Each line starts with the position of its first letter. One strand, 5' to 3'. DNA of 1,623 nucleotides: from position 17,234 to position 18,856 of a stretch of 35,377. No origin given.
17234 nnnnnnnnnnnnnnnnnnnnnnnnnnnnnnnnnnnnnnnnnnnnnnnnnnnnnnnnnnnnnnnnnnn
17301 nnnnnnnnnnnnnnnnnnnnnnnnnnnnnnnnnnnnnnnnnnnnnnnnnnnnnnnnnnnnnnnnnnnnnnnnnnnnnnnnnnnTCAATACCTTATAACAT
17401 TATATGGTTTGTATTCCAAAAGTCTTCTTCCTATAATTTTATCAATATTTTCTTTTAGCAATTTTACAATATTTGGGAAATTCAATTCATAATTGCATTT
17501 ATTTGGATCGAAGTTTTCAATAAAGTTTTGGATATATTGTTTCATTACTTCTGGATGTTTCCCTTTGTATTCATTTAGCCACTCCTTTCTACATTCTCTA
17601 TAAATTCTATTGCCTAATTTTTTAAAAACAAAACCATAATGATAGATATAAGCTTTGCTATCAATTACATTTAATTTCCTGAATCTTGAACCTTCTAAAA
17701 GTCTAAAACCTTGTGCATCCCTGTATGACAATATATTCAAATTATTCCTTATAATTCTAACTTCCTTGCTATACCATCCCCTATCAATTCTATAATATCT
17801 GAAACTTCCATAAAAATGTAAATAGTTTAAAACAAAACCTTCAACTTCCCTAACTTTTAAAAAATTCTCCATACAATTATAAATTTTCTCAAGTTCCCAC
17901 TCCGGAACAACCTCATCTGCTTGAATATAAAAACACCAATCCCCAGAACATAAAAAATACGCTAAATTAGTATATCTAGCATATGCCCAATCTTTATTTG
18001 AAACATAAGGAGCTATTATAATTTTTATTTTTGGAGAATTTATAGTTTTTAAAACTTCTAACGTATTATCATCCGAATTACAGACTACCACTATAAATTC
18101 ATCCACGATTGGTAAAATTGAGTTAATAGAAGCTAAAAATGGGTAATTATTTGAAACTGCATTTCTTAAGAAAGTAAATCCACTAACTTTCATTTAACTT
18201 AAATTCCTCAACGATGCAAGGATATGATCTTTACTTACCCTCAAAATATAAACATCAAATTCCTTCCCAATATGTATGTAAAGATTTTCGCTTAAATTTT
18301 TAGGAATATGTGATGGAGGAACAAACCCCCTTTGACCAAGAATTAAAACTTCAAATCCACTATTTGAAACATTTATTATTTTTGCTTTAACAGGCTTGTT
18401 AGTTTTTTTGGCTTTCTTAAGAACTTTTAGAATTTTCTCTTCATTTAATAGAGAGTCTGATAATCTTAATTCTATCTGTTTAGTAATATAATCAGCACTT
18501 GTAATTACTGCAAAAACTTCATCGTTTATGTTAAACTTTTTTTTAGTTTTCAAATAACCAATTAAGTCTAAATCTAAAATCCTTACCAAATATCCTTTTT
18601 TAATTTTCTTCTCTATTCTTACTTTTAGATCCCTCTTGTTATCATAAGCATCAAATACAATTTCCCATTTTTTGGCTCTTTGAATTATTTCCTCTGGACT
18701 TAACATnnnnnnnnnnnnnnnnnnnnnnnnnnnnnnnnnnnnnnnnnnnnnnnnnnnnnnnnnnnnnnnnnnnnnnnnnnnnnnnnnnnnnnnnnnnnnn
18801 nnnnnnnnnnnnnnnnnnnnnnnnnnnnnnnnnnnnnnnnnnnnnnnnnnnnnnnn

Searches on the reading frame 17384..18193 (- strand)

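Call 62: search_protein_families(library=pfam, proteins=[window:17384-18193:-], max_evalue=0.0001)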
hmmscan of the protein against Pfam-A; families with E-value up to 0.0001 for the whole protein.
window:17384-18193:- (269 aa): 1 family
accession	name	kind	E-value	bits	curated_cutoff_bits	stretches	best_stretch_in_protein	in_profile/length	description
PF00535.33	Glycos_transf_2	-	4.1e-06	27.3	23.3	1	22-110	16-105/168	Glycosyl transferase family 2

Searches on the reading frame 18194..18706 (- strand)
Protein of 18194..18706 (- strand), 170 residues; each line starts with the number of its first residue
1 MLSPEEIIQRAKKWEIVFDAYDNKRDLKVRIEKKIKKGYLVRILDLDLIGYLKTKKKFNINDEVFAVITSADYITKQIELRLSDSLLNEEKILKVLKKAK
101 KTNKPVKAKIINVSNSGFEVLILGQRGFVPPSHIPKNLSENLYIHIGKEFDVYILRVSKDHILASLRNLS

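Call 63: search_protein_families(library=pfam, proteins=[window:18194-18706:-], max_evalue=0.0001)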
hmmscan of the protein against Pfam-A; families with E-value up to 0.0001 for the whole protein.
window:18194-18706:- (170 aa): 1 family
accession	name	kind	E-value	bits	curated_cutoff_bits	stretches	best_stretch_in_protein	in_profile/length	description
PF00575.29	S1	-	1.1e-10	42.2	22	1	103-160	5-65/74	S1 RNA binding domain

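Call 64: search_protein_families(library=ncbifam, proteins=[window:18194-18706:-], max_evalue=0.00001)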
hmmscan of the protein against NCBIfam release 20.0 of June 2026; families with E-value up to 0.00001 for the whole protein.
window:18194-18706:- (170 aa): 6 families
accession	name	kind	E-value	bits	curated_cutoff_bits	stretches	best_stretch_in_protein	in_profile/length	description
NF000907.0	PRK00087.1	equivalog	4.3e-14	51.6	624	1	53-160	342-447/671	bifunctional 4-hydroxy-3-methylbut-2-enyl diphosphate reductase/30S ribosomal protein S1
NF005208.0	PRK06676.1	equivalog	6.3e-13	48.5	368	1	55-160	61-164/391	30S ribosomal protein S1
NF004952.0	PRK06299.1-2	equivalog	2e-12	46.2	524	1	53-159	84-188/580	30S ribosomal protein S1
TIGR00717.1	rpsA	equivalog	4.6e-10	38.7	577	1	55-161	55-159/516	30S ribosomal protein S1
NF010379.0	PRK13806.1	equivalog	4.6e-10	38.7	648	1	76-160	90-173/491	30S ribosomal protein S1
NF006645.0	PRK09202.4-5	equivalog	3.7e-06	25.8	532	1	56-162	107-215/540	transcription termination/antitermination protein NusA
